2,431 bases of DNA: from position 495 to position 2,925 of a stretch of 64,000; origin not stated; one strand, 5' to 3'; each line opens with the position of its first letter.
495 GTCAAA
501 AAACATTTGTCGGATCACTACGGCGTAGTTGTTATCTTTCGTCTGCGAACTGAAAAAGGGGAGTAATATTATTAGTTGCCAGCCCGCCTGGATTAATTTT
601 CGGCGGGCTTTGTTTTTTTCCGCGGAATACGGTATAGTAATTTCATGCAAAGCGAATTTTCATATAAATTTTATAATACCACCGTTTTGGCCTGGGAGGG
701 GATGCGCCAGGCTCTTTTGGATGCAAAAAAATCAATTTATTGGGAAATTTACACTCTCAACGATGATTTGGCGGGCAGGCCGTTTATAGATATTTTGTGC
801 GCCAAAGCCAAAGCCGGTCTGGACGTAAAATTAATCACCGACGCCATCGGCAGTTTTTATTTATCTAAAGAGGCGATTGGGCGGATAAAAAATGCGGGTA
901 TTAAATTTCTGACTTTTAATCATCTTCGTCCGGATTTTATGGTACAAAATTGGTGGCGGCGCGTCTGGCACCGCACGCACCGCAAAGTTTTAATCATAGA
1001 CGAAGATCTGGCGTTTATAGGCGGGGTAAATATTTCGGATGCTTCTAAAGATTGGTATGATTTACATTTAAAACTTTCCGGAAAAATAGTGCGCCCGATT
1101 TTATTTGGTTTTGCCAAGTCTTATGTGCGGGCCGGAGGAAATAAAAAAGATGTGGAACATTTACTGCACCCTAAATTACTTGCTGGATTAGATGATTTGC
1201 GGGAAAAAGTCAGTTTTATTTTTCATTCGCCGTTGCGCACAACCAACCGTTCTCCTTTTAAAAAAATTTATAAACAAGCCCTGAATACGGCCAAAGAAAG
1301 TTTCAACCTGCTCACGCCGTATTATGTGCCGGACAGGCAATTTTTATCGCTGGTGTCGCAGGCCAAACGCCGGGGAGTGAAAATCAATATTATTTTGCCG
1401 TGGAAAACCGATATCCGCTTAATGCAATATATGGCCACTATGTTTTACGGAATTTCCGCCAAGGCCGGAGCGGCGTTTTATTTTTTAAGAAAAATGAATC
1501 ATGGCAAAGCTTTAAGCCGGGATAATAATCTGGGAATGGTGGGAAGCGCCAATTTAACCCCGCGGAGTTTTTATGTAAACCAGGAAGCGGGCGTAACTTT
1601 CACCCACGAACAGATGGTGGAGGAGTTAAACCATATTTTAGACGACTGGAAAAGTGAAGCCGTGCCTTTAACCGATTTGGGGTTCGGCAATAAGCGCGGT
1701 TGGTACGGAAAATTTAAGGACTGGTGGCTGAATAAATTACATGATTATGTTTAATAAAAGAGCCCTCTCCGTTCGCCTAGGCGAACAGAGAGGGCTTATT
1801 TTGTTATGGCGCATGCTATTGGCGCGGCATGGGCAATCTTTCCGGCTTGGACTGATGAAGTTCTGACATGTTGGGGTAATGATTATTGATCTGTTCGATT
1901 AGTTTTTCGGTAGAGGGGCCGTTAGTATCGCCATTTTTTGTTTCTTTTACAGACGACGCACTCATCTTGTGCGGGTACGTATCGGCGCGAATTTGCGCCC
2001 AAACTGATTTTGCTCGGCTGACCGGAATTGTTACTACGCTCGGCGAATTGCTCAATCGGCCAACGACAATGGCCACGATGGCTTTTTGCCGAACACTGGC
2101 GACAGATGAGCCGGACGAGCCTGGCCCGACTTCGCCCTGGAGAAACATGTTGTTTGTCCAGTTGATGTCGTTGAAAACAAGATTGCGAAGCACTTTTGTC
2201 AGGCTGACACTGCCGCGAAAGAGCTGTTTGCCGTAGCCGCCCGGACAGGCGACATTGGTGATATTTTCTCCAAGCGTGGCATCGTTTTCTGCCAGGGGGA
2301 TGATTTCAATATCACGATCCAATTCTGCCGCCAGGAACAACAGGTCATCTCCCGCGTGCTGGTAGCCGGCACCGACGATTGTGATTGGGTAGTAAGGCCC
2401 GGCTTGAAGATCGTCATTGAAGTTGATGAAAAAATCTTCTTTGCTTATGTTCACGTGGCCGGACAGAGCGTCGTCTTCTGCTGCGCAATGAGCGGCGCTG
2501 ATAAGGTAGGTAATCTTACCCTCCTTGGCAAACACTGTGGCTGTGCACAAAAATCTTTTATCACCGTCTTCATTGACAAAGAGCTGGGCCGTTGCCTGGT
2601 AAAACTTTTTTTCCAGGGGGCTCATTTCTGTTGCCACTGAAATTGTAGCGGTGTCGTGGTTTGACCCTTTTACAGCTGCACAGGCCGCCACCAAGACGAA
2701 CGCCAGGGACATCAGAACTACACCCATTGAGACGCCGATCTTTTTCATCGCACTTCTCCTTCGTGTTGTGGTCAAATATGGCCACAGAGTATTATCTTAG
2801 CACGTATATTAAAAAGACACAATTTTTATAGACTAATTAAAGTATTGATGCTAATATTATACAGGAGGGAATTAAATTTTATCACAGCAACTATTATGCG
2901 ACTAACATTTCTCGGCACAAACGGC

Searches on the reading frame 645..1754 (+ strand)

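Call 86: search_protein_families(library=pfam, proteins=[window:645-1754:+], max_evalue=0.00001)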
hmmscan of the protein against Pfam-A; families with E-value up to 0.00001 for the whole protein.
window:645-1754:+ (369 aa): 2 families
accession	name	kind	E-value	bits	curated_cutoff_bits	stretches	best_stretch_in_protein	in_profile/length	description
PF13091.12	PLDc_2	-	9.1e-36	123.1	27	2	210-333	2-129/132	PLD-like domain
PF00614.28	PLDc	-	2e-09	37.5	21.9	0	112-133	6-27/28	Phospholipase D Active site motif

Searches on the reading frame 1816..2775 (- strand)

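Call 86: search_protein_families(library=pfam, proteins=[window:1816-2775:-], max_evalue=0.00001)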
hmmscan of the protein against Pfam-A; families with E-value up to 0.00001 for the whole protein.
window:1816-2775:- (319 aa): 1 family
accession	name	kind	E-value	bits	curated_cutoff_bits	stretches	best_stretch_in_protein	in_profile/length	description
PF13365.12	Trypsin_2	-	3.2e-09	38.1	27.6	1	77-236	1-144/144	Trypsin-like peptidase domain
